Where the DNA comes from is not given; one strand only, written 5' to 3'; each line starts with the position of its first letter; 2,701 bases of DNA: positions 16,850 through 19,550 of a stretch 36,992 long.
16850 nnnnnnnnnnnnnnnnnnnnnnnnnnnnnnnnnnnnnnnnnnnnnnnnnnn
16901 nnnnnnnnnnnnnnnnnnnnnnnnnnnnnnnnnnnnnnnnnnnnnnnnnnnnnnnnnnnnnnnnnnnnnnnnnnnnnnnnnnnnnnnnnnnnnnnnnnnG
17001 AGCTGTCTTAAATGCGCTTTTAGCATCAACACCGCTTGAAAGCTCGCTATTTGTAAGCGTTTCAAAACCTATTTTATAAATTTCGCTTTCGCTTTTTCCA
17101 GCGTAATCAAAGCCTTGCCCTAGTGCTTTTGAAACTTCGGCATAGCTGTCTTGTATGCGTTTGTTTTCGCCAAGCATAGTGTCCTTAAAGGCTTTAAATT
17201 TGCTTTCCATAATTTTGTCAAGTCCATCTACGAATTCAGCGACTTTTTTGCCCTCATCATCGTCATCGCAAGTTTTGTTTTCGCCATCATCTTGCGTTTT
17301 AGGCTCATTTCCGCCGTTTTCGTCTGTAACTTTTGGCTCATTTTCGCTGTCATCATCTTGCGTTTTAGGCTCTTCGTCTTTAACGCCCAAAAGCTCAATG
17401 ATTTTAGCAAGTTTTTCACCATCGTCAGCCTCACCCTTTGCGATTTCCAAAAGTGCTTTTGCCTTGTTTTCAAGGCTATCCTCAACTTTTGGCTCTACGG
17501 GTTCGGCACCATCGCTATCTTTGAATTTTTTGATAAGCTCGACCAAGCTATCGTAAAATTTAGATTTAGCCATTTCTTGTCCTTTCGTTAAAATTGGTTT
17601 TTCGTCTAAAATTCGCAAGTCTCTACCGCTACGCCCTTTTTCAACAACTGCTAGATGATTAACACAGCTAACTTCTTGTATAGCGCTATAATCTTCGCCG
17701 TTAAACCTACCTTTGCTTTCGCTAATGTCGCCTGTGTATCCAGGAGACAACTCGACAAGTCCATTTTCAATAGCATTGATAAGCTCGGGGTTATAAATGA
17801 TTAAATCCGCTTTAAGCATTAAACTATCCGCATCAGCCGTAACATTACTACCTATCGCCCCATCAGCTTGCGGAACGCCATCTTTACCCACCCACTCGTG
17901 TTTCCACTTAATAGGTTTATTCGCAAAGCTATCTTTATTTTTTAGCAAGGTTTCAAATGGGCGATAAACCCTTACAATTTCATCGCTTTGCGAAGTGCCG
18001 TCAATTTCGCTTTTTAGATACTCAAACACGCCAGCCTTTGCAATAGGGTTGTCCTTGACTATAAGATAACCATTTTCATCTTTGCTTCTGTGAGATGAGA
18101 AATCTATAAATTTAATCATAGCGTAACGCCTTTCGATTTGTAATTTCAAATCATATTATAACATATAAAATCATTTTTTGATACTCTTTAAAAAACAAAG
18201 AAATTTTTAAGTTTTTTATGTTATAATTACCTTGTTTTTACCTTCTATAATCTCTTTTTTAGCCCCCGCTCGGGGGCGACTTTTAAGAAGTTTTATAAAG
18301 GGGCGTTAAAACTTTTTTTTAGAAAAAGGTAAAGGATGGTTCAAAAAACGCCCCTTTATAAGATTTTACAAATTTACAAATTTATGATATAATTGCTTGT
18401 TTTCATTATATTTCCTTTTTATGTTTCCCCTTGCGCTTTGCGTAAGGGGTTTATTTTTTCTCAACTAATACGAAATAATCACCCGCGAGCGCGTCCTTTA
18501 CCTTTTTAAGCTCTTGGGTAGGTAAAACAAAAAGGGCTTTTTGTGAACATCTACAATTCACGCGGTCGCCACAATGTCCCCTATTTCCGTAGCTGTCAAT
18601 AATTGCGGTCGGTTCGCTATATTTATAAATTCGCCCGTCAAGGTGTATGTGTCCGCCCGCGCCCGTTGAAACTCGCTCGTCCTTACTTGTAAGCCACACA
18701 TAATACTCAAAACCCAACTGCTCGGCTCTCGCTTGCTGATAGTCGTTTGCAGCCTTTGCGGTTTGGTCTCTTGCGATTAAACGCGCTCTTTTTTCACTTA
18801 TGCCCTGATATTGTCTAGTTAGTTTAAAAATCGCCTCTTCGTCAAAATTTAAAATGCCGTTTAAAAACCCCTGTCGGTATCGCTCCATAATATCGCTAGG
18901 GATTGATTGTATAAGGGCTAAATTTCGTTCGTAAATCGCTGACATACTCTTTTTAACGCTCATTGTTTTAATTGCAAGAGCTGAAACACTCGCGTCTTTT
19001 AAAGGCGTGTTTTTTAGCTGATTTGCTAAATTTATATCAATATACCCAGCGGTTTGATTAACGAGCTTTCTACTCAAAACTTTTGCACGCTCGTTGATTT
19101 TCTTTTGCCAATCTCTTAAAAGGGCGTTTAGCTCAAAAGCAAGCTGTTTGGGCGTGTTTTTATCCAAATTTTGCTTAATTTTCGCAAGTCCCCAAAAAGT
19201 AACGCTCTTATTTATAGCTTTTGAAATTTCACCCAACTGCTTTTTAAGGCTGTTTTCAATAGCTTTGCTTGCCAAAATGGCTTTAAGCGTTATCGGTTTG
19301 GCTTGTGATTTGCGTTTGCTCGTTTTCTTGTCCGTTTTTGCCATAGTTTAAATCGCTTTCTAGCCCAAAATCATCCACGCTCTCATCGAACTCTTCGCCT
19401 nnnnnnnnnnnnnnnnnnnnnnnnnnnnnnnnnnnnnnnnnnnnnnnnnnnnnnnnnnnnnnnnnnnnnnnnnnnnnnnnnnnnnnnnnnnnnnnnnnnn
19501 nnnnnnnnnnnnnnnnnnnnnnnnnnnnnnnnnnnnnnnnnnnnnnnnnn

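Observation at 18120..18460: A 330-bp structured intergenic region inside the late operon, with plus-strand promoters and a strong plus-strand-only terminator: a candidate antisense or small RNA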

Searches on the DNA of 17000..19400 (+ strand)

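Call 7: search_dna_similar(query=window:17000-19400:+, collection=phages, mode=distant, max_rows=30)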
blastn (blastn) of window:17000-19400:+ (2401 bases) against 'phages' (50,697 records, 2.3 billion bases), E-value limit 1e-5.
Records with a match: 3; places in all: 3; records where one place covers at least 80% of the query: 0.
Best place of each record, by identity: 60-80% 3.
By first word of the organism name: Campylobacter 3.
By host as written in the record: Campylobacter jejuni subsp. jejuni strain su252gM/12A 1; Campylobacter jejuni 49 1; Campylobacter jejuni L26 1.
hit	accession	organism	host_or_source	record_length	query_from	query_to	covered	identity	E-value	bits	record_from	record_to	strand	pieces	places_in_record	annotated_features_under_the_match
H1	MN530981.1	Campylobacter phage DA10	Campylobacter jejuni subsp. jejuni ...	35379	618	1778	30%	66.9%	2e-33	213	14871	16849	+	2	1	hypothetical protein (x5) | head morphogenesis protein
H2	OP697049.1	Campylobacter phage PC22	Campylobacter jejuni 49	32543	618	1090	20%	67.9%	9e-38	165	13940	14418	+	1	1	hypothetical protein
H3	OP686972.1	Campylobacter phage PC11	Campylobacter jejuni L26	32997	618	1090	20%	67.9%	9e-38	165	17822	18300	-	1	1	hypothetical protein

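Call 10: get_annotated_region(hit=H1, flank=3000)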
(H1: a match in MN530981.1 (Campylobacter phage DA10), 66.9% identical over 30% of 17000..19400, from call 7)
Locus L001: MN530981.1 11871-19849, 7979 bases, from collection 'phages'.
description: Campylobacter phage DA10, complete genome.
organism: Campylobacter phage DA10 (NCBI taxid 2656519)
taxonomy: Viruses; Duplodnaviria; Heunggongvirae; Uroviricota; Caudoviricetes
host: Campylobacter jejuni subsp. jejuni strain su252gM/12A; source: poultry; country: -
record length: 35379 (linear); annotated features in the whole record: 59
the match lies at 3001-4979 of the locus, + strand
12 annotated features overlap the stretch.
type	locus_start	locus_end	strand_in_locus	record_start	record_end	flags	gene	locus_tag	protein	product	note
CDS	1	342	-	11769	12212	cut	-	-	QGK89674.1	hypothetical protein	-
CDS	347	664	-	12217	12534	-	-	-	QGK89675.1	hypothetical protein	-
CDS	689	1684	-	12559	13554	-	-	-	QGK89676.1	major capsid protein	-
CDS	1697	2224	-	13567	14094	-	-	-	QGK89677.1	hypothetical protein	-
CDS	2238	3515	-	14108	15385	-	-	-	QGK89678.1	hypothetical protein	-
CDS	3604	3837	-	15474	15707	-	-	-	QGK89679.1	hypothetical protein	-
CDS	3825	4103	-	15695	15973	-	-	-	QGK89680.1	hypothetical protein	-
CDS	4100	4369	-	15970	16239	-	-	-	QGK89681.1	hypothetical protein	-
CDS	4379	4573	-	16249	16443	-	-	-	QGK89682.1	hypothetical protein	-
CDS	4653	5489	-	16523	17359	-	-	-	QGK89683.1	head morphogenesis protein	-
CDS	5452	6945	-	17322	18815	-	-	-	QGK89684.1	portal protein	-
CDS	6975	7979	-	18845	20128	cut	-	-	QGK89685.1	large terminase subunit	-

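Call 65: search_rna_families(source=window, start=18100, end=18480, threshold=evalue, max_evalue=5)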
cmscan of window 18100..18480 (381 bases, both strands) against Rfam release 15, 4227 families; matches with E-value up to 5: 10.
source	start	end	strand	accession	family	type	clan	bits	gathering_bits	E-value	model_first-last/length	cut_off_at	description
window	18205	18284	+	RF01401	rseX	Gene; sRNA;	-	31.9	50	0.028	1-94/94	no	rseX Hfq binding RNA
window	18192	18282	+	RF02379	csRNA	Gene; sRNA;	-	20.3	57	2.6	1-93/93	no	Cia-dependent small RNA csRNA1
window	18239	18331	-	RF00375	HIV_PBS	Cis-reg;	-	19.1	61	0.27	1-99/99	no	HIV primer binding site (PBS)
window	18287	18367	+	RF03940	MIR9563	Gene; miRNA;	-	19.1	90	0.46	1-127/127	no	MIR9563 microRNA precursor family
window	18283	18367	+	RF02058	STnc400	Gene;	-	18.4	80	0.42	1-125/125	no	Gammaproteobacterial sRNA STnc400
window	18279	18383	+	RF01579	RUF2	Gene; sRNA;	-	17.8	90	4.4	1-154/154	no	Plasmodium RNA of unknown function RUF2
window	18404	18431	-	RF03084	DUF2815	Gene; sRNA;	-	17.7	41.2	1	1-62/62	no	DUF2815 RNA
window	18290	18397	-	RF00545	snopsi18S-841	Gene; snRNA; snoRNA; HACA-box;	CL00033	15.4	50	3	1-145/145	no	Small nucleolar RNA psi18S-841/snoR66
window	18429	18468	+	RF02401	ClpQY_promoter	Cis-reg;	-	14.4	42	0.91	1-43/57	no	ClpQY promoter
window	18296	18358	+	RF02032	GOLLD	Gene;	-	10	150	2.4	1-62/416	no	Giant, ornate, lake- and Lactobacillales-derived (GOLLD) RNA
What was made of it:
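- On Any Rfam family: The best sub-threshold hit is rseX at 31.9 bits against a gathering score of 50 (call 65).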

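Call 83: search_dna_similar(query=window:18120-18465:+, collection=phages, mode=distant, max_evalue=1, max_rows=15)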
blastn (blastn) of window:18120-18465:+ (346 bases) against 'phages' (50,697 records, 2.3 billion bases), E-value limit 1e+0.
Records with a match: 30; places in all: 30; records where one place covers at least 80% of the query: 0.
Best place of each record, by identity: 90-95% 4; 80-90% 23; 60-80% 3.
By first word of the organism name: Aeromonas 15; Campylobacter 10; Serratia 4; Klebsiella 1.
By host as written in the record: Campylobacter jejuni NCTC12662 7; Aeromonas salmonicida subsp. salmonicida 6; Aeromonas salmonicida 4; Aeromonas hydrophila 3; Campylobacter jejuni subsp. jejuni 2; Serratia marcescens D1 2; Serratia marcescens 2; Campylobacter jejuni 1447 1; and 3 more.
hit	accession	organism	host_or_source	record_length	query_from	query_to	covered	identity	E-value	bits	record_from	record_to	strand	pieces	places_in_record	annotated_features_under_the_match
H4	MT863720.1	Campylobacter phage F357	Campylobacter jejuni NCTC12662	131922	247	302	16%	80.7%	8e-3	47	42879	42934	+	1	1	hypothetical protein (x2) | ribosome_binding_site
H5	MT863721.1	Campylobacter phage F358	Campylobacter jejuni NCTC12662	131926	247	302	16%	80.7%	8e-3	47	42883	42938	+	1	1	hypothetical protein (x2) | ribosome_binding_site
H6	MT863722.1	Campylobacter phage F360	Campylobacter jejuni NCTC12662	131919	247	302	16%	80.7%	8e-3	47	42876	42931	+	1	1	hypothetical protein (x2) | ribosome_binding_site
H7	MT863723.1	Campylobacter phage F361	Campylobacter jejuni NCTC12662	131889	247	302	16%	80.7%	8e-3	47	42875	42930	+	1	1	hypothetical protein (x2) | ribosome_binding_site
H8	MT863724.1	Campylobacter phage F365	Campylobacter jejuni NCTC12662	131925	247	302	16%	80.7%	8e-3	47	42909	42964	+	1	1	hypothetical protein (x2) | ribosome_binding_site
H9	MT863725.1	Campylobacter phage F367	Campylobacter jejuni NCTC12662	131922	247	302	16%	80.7%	8e-3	47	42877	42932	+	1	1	hypothetical protein | ribosome_binding_site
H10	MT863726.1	Campylobacter phage F368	Campylobacter jejuni NCTC12662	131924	247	302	16%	80.7%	8e-3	47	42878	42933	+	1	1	hypothetical protein (x2) | ribosome_binding_site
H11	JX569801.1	Campylobacter phage CP30A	Campylobacter jejuni subsp. jejuni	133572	247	302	16%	77.2%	3e-1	41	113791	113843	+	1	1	hypothetical protein (x2)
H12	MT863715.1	Campylobacter phage F336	Campylobacter jejuni 1447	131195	247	302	16%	77.2%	3e-1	41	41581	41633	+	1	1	hypothetical protein (x2) | ribosome_binding_site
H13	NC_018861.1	Campylobacter phage CP30A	Campylobacter jejuni subsp. jejuni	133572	247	302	16%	77.2%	3e-1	41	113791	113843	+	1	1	hypothetical protein (x2)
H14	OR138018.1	Klebsiella phage R3_1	Klebsiella pneumoniae resistant mutant ...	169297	259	297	11%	84.6%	3e-1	41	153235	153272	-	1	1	hypothetical protein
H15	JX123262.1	Aeromonas phage CC2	Aeromonas hydrophila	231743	308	340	10%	87.9%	1e-1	43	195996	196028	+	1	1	none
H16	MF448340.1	Aeromonas phage AS-zj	Aeromonas salmonicida subsp. salmonicida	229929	308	340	10%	87.9%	1e-1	43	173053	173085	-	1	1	none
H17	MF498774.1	Aeromonas phage AS-yj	Aeromonas salmonicida subsp. salmonicida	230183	308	340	10%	87.9%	1e-1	43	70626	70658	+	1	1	none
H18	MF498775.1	Aeromonas phage AS-sw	Aeromonas salmonicida subsp. salmonicida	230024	308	340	10%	87.9%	1e-1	43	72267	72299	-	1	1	none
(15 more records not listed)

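Call 84: search_dna_similar(query=window:18120-18465:+, collection=plasmids, mode=distant, max_evalue=1, max_rows=15)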
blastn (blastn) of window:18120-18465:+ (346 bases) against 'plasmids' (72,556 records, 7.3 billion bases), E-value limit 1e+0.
Records with a match: 9; places in all: 9; records where one place covers at least 80% of the query: 0.
Best place of each record, by identity: 90-95% 4; 80-90% 1; 60-80% 4.
By first word of the organism name: Paraclostridium 4; Priestia 4; Spiroplasma 1.
By predicted mobility (MOB-suite, as given by PLSDB): non-mobilizable 7; mobilizable 2.
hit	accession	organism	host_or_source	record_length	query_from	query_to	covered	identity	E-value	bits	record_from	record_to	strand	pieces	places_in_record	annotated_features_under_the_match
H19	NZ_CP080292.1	Paraclostridium sordellii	Trichechus manatus,isolate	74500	238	307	20%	74.3%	3e-1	43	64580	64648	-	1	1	none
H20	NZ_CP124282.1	Paraclostridium sordellii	Procyon lotor,whole organism,intestine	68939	238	307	20%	74.3%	3e-1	43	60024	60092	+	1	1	none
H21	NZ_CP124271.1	Paraclostridium sordellii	Vulpes vulpes,whole organism,intestine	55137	238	307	20%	74.3%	3e-1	43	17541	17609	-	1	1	none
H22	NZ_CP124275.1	Paraclostridium sordellii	Vulpes vulpes,whole organism,intestine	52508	238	307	20%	74.3%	3e-1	43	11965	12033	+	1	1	none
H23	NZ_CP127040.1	Spiroplasma ixodetis Y32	Ixodes pacificus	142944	235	275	12%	85.4%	9e-2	45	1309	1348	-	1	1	hypothetical protein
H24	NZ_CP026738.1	Priestia megaterium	Sporobolus anglicus,cell ...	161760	233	263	9%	90.3%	3e-1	44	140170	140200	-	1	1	none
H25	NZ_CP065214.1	Priestia megaterium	mulberry,cell culture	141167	233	263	9%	90.3%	3e-1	44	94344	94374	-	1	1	none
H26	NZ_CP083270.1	Priestia aryabhattai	cell culture,mangrove sediment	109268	233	263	9%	90.3%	3e-1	44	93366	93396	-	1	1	none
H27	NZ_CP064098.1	Priestia aryabhattai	cell culture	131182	233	263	9%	90.3%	3e-1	44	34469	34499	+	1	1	none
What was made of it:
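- Tried and rejected: Annotated homologues of the gap: none in the phage or plasmid collections, only 56-nt promoter-like matches at E of 8e-3 or weaker (calls 83, 84).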

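Call 93: build_rna_model(alignment_id=A6, structure=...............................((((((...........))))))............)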
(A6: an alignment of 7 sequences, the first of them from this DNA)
Model R1 built from alignment A6 (7 sequences, 66 columns); structure: as given.
model positions 62; base pairs 6; branch points 0; effective number of sequences 2.49; information 0.902 bits per position. Calibrated on 0.2 Mb of random sequence (short: E-values are rough).
structure used (alignment columns):
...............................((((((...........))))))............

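Call 94: search_with_rna_model(model_id=R1, sources=[window, L001, L006, L008, L009, L015, L017, L022, L024, L025, L026, L027, L002, L029, L030, L031, L032, L033, L034, L035, L036, L037, L038, L039], max_evalue=5, show_alignments=0)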
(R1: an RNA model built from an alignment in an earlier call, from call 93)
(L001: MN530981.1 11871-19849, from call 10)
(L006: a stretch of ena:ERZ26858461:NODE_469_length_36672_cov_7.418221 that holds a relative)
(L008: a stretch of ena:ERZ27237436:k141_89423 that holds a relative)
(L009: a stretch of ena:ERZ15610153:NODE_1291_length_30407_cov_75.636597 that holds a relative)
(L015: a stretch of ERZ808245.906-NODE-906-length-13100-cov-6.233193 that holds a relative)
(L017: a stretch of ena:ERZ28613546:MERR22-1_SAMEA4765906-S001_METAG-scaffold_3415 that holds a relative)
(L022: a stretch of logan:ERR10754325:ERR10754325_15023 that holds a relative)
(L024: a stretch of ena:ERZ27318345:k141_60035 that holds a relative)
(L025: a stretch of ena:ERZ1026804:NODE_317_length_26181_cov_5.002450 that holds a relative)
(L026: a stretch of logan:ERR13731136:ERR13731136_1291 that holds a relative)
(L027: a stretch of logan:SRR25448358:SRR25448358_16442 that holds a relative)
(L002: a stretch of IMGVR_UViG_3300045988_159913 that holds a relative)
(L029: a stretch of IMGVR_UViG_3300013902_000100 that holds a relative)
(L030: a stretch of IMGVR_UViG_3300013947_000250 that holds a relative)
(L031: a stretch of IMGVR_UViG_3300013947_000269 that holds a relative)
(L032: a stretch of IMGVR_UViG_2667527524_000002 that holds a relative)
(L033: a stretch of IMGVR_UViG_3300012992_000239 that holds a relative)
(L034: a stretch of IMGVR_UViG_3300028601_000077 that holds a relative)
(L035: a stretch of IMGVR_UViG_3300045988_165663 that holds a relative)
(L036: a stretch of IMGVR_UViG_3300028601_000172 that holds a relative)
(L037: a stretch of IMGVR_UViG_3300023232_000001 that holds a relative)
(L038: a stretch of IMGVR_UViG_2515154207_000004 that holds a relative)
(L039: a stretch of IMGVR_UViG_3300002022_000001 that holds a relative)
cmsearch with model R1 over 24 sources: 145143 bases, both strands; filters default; matches with E-value up to 5: 37.
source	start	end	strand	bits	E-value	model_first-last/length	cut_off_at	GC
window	18398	18459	+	86.7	1.9e-15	1-62/62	no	0.32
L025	1709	1768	-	86.6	2e-15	1-62/62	no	0.32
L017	1633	1692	-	84.8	4.7e-15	1-62/62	no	0.32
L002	2631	2689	-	84.5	5.3e-15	1-62/62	no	0.34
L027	1619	1681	-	80.9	2.9e-14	1-62/62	no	0.35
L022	1552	1615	-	80.6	3.4e-14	1-62/62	no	0.31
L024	1615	1677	-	73.7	9.2e-13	1-62/62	no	0.33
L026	1627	1686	-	35.2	8.7e-05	1-62/62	no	0.32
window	632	687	-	21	0.073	1-62/62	no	0.43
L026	1826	1891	-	20.8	0.082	1-62/62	no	0.42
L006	3627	3685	-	20.7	0.083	1-62/62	no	0.34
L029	627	685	-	20.7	0.083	1-62/62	no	0.34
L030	627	685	-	20.7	0.083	1-62/62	no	0.34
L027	5001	5058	-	18.4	0.25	1-62/62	no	0.34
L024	4990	5047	-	17.9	0.32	1-62/62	no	0.36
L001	110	153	-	14.7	1.5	1-62/62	no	0.23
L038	1336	1379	-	14.1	1.9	1-62/62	no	0.27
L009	3870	3925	-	13.8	2.3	1-62/62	no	0.2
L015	3597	3623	-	13.8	2.3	1-62/62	no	0.22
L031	2603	2629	-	13.8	2.3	1-62/62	no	0.22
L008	293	357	-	13.3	2.9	1-62/62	no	0.31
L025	881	934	-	13.2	3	1-62/62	no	0.39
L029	741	832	-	13.1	3.1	1-62/62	no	0.37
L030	741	832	-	13.1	3.1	1-62/62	no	0.37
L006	3741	3832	-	13.1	3.2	1-62/62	no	0.36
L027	1696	1752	+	13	3.4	1-62/62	no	0.23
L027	201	247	-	12.9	3.4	1-62/62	no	0.26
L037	863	896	-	12.8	3.6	1-62/62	no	0.15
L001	6596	6640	+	12.5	4.2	1-62/62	no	0.22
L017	1817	1869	-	12.4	4.4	1-62/62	no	0.34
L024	1692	1751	+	12.4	4.4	1-62/62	no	0.2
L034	2001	2047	-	12.3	4.7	1-62/62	no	0.34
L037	794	854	-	12.3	4.7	1-62/62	no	0.34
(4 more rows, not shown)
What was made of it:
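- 18399..18426 (+): Predicted unstructured 5' region of sRNA-B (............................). It is complementary to a canonical ribosome-binding site plus AUG plus AAA. The covariance model scored 74-87 bits in all 7 close variants and 35 bits in L026 (call 94).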
